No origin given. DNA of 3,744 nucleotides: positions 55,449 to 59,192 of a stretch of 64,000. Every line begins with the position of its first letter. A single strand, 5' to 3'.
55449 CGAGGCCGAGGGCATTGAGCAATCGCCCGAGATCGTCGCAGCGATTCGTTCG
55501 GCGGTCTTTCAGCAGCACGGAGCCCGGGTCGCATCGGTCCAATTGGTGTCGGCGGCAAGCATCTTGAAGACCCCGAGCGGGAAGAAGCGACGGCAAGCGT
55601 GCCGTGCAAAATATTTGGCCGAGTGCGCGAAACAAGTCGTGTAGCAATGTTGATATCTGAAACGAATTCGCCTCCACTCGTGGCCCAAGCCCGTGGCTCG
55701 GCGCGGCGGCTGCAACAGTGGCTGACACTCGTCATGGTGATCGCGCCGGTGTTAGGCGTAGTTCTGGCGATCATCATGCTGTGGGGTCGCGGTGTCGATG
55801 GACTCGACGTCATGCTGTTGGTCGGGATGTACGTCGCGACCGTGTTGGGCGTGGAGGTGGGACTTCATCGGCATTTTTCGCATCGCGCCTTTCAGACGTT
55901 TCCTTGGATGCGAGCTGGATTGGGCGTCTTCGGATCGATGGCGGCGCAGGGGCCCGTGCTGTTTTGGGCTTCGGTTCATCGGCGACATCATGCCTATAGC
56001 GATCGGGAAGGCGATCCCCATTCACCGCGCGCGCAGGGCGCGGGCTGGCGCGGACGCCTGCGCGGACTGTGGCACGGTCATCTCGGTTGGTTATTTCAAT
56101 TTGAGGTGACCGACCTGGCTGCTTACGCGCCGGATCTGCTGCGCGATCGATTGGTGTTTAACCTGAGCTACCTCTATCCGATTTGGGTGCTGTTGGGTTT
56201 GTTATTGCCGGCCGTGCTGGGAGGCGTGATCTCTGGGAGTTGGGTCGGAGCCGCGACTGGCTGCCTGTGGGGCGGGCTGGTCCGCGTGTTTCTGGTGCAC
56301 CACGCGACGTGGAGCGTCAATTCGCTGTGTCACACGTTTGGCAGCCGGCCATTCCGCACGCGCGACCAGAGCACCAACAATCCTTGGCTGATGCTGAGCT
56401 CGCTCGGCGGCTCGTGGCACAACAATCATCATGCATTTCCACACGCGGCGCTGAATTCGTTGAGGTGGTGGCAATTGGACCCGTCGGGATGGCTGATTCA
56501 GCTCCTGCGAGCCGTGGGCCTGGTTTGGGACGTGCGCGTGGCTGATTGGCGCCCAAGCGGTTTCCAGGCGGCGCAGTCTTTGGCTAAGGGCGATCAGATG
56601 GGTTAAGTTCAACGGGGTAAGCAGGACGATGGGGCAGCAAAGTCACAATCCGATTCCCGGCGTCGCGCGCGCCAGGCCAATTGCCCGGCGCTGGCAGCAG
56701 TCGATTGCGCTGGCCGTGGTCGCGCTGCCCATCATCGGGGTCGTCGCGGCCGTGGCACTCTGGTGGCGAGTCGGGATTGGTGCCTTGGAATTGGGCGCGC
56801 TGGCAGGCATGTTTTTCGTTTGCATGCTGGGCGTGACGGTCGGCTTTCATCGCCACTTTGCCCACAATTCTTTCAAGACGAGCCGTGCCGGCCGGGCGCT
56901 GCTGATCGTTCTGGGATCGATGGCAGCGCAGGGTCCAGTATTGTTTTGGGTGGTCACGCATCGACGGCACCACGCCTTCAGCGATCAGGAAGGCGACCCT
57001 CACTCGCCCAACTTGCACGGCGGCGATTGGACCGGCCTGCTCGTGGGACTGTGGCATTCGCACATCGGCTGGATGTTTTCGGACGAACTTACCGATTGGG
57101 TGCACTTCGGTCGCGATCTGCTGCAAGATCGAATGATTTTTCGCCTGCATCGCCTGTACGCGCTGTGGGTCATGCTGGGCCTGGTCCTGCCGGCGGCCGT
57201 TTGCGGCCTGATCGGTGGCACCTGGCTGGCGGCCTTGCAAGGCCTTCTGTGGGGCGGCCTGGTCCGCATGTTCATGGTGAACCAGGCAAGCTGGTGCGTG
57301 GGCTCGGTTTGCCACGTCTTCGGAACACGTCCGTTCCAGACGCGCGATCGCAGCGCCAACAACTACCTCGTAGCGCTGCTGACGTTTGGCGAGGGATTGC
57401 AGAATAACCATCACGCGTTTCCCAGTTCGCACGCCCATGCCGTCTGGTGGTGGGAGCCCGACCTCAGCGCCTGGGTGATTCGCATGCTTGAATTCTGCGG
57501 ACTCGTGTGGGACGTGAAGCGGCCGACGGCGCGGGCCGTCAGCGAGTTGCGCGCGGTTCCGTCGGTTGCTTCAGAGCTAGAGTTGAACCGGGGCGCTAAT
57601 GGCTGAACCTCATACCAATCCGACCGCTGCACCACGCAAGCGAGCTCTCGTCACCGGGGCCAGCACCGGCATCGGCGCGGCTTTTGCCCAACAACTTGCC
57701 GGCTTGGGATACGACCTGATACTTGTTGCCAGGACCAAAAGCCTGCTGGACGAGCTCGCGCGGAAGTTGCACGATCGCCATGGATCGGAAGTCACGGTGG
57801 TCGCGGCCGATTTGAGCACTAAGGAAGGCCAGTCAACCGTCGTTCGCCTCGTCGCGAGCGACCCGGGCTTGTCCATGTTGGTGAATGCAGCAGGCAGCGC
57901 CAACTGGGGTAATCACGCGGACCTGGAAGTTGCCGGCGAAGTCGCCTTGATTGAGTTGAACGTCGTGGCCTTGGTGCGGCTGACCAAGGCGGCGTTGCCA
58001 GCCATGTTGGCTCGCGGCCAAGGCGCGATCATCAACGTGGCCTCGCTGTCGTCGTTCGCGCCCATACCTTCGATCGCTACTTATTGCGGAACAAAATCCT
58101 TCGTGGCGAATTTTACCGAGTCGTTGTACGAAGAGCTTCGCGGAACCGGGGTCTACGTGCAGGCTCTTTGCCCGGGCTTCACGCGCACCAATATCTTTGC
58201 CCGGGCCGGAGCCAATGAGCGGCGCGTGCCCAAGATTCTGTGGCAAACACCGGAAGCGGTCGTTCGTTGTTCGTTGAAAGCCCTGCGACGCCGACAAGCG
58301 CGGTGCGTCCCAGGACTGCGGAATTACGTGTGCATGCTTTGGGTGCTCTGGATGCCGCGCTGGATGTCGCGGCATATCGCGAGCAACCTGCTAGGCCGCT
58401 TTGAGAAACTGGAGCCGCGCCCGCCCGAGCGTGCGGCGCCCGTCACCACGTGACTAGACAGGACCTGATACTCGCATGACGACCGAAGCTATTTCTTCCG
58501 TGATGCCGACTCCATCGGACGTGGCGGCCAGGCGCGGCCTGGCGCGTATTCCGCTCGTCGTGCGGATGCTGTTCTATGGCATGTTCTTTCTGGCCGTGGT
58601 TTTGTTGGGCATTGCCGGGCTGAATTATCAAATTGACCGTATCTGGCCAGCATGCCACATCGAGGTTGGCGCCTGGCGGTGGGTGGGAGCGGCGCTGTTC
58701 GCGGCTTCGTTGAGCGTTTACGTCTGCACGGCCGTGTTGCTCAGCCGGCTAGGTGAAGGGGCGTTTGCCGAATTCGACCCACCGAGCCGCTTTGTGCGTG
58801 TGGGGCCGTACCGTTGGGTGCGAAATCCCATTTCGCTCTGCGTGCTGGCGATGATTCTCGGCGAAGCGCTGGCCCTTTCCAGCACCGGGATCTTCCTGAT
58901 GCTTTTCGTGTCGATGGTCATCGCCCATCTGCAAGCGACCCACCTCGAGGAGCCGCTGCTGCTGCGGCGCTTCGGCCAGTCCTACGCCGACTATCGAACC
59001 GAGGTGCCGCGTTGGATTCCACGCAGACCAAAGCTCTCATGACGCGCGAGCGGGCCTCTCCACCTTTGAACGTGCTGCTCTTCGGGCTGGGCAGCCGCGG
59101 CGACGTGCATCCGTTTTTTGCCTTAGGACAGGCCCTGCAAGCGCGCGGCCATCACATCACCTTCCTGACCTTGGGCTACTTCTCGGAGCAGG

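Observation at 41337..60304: Compact FAAL-ACP-type I PKS-KASIII-desaturase-GT lipid biosynthetic locus (hglE-like) with unknown product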

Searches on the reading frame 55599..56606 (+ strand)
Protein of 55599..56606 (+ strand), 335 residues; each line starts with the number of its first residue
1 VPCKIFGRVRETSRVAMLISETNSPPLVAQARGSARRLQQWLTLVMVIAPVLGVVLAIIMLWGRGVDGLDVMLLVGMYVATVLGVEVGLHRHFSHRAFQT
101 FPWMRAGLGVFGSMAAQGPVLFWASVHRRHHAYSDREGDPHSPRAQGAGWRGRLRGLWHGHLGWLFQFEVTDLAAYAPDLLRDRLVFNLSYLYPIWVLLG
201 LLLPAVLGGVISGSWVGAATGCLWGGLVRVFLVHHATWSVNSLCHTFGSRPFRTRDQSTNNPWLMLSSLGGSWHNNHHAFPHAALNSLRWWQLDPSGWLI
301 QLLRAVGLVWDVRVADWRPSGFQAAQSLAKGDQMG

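Call 4: search_protein_families(library=pfam, proteins=[window:55599-56606:+], max_evalue=0.001)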
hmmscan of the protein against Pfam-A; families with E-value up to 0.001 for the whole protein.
window:55599-56606:+ (335 aa): 1 family
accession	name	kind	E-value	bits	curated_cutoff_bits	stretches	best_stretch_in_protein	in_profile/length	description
PF00487.30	FA_desaturase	-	1.5e-23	84.3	29.7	1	73-294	6-232/253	Fatty acid desaturase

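Call 7: search_protein_families(library=ncbifam, proteins=[window:55599-56606:+], max_evalue=0.001)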
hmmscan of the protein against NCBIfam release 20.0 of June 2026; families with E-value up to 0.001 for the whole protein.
window:55599-56606:+ (335 aa): 1 family
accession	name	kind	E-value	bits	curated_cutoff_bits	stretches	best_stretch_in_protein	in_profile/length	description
NF049918.1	DesA_fam_desat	equivalog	4.1e-25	88.7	400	1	73-314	13-242/385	DesA family fatty acid desaturase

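Call 37: search_dna_similar(query=window:55644-56606:+, collection=plasmids, mode=protein, max_rows=25, max_evalue=1e-20)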
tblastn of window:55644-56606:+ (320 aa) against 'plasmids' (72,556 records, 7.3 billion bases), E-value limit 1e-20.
Records with a match: 136; places in all: 149; records where one place covers at least 80% of the query: 128.
Best place of each record, by identity: <60% 136.
By first word of the organism name: Ralstonia 109; Streptomyces 7; Burkholderia 4; Acinetobacter 4; Nostoc 2; Nonomuraea 1; Polaromonas 1; Pseudonocardia 1; Tistrella 1; Rhodococcus 1; and 5 more.
By predicted mobility (MOB-suite, as given by PLSDB): mobilizable 91; non-mobilizable 37; conjugative 8.
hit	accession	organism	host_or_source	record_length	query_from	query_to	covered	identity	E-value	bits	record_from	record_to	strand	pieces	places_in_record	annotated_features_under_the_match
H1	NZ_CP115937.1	Streptomyces goshikiensis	microorganism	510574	27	303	87%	54.5%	5e-67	234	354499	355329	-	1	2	acyl-CoA desaturase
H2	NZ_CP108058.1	Streptomyces goshikiensis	-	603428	27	303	87%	54.2%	4e-67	234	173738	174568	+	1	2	acyl-CoA desaturase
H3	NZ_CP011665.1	Streptomyces sp. Mg1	-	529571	27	303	87%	54.2%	5e-67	234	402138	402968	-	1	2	acyl-CoA desaturase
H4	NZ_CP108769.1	Streptomyces goshikiensis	-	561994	27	303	87%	54.2%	5e-67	234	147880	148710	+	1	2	acyl-CoA desaturase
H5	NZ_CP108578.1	Streptomyces goshikiensis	-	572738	27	303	87%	54.2%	5e-67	234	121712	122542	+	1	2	acyl-CoA desaturase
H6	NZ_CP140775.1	Streptomyces goshikiensis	cell culture,soil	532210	27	303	87%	54.2%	6e-67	234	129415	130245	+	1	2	acyl-CoA desaturase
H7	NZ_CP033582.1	Streptomyces sp. ADI95-16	-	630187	27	303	87%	53.8%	2e-66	232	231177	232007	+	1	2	acyl-CoA desaturase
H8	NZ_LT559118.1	Nonomuraea gerenzanensis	-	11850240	6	301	93%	48.3%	5e-59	211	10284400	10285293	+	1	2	none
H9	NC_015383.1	Burkholderia gladioli BSR3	-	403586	1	315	98%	45.4%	3e-60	214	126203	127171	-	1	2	acyl-CoA desaturase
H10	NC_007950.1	Polaromonas sp. JS666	-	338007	22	299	87%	49.5%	6e-61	216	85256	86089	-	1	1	acyl-CoA desaturase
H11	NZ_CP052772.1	Pseudonocardia alni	Cell culture,soil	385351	22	318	93%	45.5%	2e-61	218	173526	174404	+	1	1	fatty acid desaturase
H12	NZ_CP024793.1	Nostoc flagelliforme CCNUN1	cell culture,desert soil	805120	13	311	93%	44.1%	1e-64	227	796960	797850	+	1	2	acyl-CoA desaturase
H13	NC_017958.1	Tistrella mobilis KA081020-065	-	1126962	21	298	87%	46.6%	6e-55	199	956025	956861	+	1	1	record has no annotation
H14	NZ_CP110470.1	Rhodococcus opacus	cell culture,Soil contaminated by oil ...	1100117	22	297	86%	46.7%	2e-60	215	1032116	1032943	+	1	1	record has no annotation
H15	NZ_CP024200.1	Thalassospira marina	-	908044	21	299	87%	44.8%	1e-59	213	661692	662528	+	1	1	acyl-CoA desaturase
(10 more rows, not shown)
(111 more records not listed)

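Call 38: get_annotated_region(hit=H1, flank=12000)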
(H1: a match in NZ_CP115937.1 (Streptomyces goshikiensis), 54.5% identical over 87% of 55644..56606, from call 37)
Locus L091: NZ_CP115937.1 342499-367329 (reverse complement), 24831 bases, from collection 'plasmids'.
description: Streptomyces goshikiensis strain CGMCC 4.1796 plasmid punmamed1, complete sequence
organism: Streptomyces goshikiensis (NCBI taxid 1942)
taxonomy: Bacteria; Actinomycetota; Actinomycetes; Kitasatosporales; Streptomycetaceae; Streptomyces; Streptomyces goshikiensis
host: -; source: microorganism; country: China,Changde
typing (MOB-suite, as given by PLSDB): non-mobilizable
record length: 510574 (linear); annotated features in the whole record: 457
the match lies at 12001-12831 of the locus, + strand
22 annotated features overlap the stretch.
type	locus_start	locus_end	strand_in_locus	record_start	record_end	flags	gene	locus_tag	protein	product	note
CDS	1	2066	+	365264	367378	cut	pabB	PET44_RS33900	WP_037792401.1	aminodeoxychorismate synthase component I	GO:0009396 - folic acid-containing compound biosynthetic process [Evidence IEA]; GO:0008153 - para-aminobenzoic acid ...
CDS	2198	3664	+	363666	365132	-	-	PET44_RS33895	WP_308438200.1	AMP-binding protein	-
CDS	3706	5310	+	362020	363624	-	-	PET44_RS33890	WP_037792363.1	AMP-binding protein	-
CDS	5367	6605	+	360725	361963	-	-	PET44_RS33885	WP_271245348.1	FAD-dependent monooxygenase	-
CDS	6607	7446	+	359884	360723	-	-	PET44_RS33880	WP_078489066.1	aminotransferase class IV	-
CDS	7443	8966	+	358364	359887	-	-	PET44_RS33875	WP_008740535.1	FAD-dependent oxidoreductase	-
CDS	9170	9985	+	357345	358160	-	-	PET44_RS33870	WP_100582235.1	thioesterase family protein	-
CDS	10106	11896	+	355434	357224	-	-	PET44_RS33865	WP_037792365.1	fatty acyl-AMP ligase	-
CDS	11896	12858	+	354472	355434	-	-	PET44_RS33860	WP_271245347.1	acyl-CoA desaturase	GO:0006633 - fatty acid biosynthetic process [Evidence IEA]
CDS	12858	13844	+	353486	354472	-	-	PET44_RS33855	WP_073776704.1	acyl-CoA desaturase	GO:0006633 - fatty acid biosynthetic process [Evidence IEA]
CDS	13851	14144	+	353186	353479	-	-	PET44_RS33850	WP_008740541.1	acyl carrier protein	-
CDS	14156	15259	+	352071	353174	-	-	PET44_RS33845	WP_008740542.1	fatty acid desaturase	GO:0006633 - fatty acid biosynthetic process [Evidence IEA]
CDS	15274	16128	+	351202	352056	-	-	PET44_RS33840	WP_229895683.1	alpha/beta fold hydrolase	-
CDS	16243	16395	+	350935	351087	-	-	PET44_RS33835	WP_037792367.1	rubredoxin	-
CDS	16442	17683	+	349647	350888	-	-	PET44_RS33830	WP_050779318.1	cytochrome P450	-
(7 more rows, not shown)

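Call 39: get_annotated_region(hit=H9, flank=10000)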
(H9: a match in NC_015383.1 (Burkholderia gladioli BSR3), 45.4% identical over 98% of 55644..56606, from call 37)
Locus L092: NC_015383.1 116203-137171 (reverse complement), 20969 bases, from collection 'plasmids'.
description: Burkholderia gladioli BSR3 plasmid bgla_4p, complete sequence
organism: Burkholderia gladioli BSR3 (NCBI taxid 999541)
taxonomy: Bacteria; Pseudomonadota; Betaproteobacteria; Burkholderiales; Burkholderiaceae; Burkholderia; Burkholderia gladioli; Burkholderia gladioli BSR3
host: -; source: -; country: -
typing (MOB-suite, as given by PLSDB): conjugative; replicon rep_cluster_364; relaxase MOBH,MOBP; mating-pair formation MPF_T
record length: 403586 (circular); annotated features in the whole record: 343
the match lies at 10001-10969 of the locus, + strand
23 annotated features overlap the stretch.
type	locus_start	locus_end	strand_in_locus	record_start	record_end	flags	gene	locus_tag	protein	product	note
CDS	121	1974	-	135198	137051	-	-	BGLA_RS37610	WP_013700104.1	alpha/beta hydrolase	-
CDS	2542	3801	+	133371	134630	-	-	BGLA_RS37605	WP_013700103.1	oligosaccharide flippase family protein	-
CDS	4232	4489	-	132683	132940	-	-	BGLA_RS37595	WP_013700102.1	hypothetical protein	-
CDS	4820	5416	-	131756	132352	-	-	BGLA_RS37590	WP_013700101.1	plasmid pRiA4b ORF-3 family protein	-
CDS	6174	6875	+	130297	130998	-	-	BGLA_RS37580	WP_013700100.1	IS6 family transposase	-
CDS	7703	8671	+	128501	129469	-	-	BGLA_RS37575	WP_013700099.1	fatty acid desaturase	GO:0006629 - lipid metabolic process [Evidence IEA]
CDS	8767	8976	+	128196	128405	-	-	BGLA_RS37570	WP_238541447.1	acyl carrier protein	-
CDS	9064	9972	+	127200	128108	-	-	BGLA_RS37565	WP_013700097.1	class I SAM-dependent methyltransferase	-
CDS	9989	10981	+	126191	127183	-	-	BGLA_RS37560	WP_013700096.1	acyl-CoA desaturase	GO:0006633 - fatty acid biosynthetic process [Evidence IEA]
CDS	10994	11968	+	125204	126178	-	-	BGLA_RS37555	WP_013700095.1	amidohydrolase family protein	-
CDS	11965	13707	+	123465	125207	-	-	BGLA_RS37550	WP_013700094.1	fatty acyl-AMP ligase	-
CDS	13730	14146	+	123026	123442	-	-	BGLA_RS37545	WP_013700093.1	PaaI family thioesterase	-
CDS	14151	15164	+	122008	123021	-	-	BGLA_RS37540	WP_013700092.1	alpha/beta hydrolase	-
CDS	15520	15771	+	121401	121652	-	-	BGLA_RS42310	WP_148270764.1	hypothetical protein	-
CDS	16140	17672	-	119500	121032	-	-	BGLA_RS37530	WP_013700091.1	IS66 family transposase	-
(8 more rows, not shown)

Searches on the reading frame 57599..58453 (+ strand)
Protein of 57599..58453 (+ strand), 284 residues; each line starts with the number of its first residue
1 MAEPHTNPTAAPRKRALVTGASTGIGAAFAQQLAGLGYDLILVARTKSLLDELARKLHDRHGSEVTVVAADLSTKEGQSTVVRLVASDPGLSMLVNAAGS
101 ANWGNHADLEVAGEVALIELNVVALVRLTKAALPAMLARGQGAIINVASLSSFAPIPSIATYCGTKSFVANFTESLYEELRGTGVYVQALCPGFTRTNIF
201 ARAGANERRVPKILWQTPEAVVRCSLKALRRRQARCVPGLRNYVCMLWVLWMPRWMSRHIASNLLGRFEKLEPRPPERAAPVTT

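Call 4: search_protein_families(library=pfam, proteins=[window:57599-58453:+], max_evalue=0.001)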
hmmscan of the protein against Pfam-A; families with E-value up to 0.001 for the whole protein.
window:57599-58453:+ (284 aa): 4 families
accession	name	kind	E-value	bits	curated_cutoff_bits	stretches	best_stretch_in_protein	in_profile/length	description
PF00106.31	adh_short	-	6.7e-43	146.9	26.6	1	14-206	1-193/195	short chain dehydrogenase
PF13561.12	adh_short_C2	-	2.6e-26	93.1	27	1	20-207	1-188/236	Enoyl-(Acyl carrier protein) reductase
PF08659.16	KR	-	5.9e-08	33.3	22.6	1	17-176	4-163/180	KR domain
PF01370.27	Epimerase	-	2.4e-05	24.3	20.9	1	16-133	1-103/240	NAD dependent epimerase/dehydratase family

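Call 7: search_protein_families(library=ncbifam, proteins=[window:57599-58453:+], max_evalue=0.001)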
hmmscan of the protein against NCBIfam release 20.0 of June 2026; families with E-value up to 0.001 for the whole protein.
window:57599-58453:+ (284 aa): 213 families (the best 25 are shown)
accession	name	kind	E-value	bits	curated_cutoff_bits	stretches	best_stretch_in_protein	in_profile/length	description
NF040690.1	mycolate_SDR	equivalog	1.3e-67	228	380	1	8-262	3-258/265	mycolate reductase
NF004825.0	PRK06181.1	equivalog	2.7e-41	141.6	215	1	13-260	6-259/268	SDR family oxidoreductase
NF005672.0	PRK07454.1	equivalog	2.7e-37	128.3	234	1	13-200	6-193/241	SDR family oxidoreductase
NF006565.0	PRK09072.1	equivalog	1.6e-36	126.2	238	1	14-240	6-229/265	SDR family oxidoreductase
NF005878.0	PRK07825.1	subfamily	1.2e-35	123.2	287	1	16-264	12-252/278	short chain dehydrogenase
NF005559.1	PRK07231.1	subfamily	6.6e-34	117.5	215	1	14-203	5-194/249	glucose 1-dehydrogenase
NF005806.0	PRK07666.1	equivalog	2.3e-33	115.5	286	1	13-209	7-203/239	3-ketoacyl-ACP reductase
NF004823.0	PRK06179.1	subfamily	6.8e-33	114.2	310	1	13-209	5-193/271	oxidoreductase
NF006693.0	PRK09242.1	equivalog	8.7e-33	113.5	328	1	14-219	11-218/258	SDR family oxidoreductase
NF005495.0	PRK07109.1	subfamily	4e-32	111.8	264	1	13-276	8-275/334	SDR family oxidoreductase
NF052558.1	MBtsdlDhBudC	equivalog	6.5e-31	107.8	270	1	14-206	4-193/250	meso-2,3-butanediol dehydrogenase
NF004824.0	PRK06180.1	subfamily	7.4e-31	107.3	298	1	13-204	4-192/279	oxidoreductase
NF006123.0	PRK08267.1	equivalog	8.4e-31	107.1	261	1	13-265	2-257/261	SDR family oxidoreductase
NF005095.0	PRK06523.1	subfamily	4.6e-30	105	231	1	13-198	10-189/261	oxidoreductase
NF005594.0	PRK07326.1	equivalog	1.1e-29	103.7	271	1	13-210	6-200/237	SDR family oxidoreductase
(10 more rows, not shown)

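Call 57: search_solved_structures(query=window:57599-58453:+, max_evalue=1e-15)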
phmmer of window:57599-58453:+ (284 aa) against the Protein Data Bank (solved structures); distinct sequences matched with E-value up to 1e-15: 90 (the best 60 are shown).
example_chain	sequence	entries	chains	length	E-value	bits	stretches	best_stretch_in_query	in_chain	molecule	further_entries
4bmv_A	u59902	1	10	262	6.6e-40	140.4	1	16-241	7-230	SHORT-CHAIN DEHYDROGENASE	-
6zdz_A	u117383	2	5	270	8.3e-34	120.4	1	15-240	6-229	alcohol dehydrogenase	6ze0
9fe6_A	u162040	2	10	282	5.5e-26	94.7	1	7-239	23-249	SDR family oxidoreductase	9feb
5vps_A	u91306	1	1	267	3.6e-25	92.1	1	12-203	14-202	Short-chain dehydrogenase/reductase SDR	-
3ai1_A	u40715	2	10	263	5.7e-25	91.4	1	14-198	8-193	NADPH-sorbose reductase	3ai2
3ai3_A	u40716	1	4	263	2.1e-24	89.6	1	14-198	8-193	NADPH-sorbose reductase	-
4egf_A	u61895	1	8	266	9.1e-24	87.5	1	13-213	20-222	L-xylulose reductase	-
5idx_A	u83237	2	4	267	1.3e-23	87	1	12-202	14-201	Short-chain dehydrogenase/reductase SDR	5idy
4weo_A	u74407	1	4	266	9.4e-23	84.1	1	5-203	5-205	Putative acetoin(Diacetyl) reductase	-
2jah_A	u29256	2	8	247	1.4e-21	80.3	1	8-200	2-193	CLAVULANIC ACID DEHYDROGENASE | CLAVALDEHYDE DEHYDROGENASE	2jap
3uf0_A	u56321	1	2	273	3e-21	79.2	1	6-222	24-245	Short-chain dehydrogenase/reductase SDR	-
5va8_A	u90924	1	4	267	3.6e-21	79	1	12-200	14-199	Short-chain dehydrogenase/reductase SDR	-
6ixj_A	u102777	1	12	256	3.8e-21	78.9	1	11-199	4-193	Sulfoacetaldehyde reductase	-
3rku_A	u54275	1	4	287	8.6e-21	77.7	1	12-215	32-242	Oxidoreductase YMR226C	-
3nyw_A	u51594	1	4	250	1.2e-20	77.3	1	15-209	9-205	Putative oxidoreductase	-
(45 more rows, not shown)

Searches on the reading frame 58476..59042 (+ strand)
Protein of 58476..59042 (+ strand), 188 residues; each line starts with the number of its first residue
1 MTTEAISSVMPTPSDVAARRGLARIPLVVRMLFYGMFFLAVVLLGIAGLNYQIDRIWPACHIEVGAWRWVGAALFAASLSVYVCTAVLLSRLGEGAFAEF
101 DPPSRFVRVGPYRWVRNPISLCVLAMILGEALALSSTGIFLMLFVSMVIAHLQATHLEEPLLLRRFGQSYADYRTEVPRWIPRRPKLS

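Call 4: search_protein_families(library=pfam, proteins=[window:58476-59042:+], max_evalue=0.001)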
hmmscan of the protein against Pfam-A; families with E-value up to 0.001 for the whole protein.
window:58476-59042:+ (188 aa): 1 family
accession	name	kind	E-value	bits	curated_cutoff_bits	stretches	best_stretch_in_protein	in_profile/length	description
PF04191.18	PEMT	-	2.8e-10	41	25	1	69-168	4-104/105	Phospholipid methyltransferase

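Call 7: search_protein_families(library=ncbifam, proteins=[window:58476-59042:+], max_evalue=0.001)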
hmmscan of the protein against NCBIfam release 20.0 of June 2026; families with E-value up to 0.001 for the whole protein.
window:58476-59042:+ (188 aa): 3 families
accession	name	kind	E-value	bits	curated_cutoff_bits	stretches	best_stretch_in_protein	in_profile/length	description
NF040696.1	isopcys_mtase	equivalog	1.4e-09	38.1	160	1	40-183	46-189/190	protein-S-isoprenylcysteine O-methyltransferase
NF045656.1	MeththiolMtaseMddA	equivalog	2e-05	24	270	1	111-182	170-238/238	methanethiol S-methyltransferase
TIGR04571.1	LmtA_Leptospira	exception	9.8e-05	22.2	325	1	109-183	91-165/252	lipid A Kdo2 1-phosphate O-methyltransferase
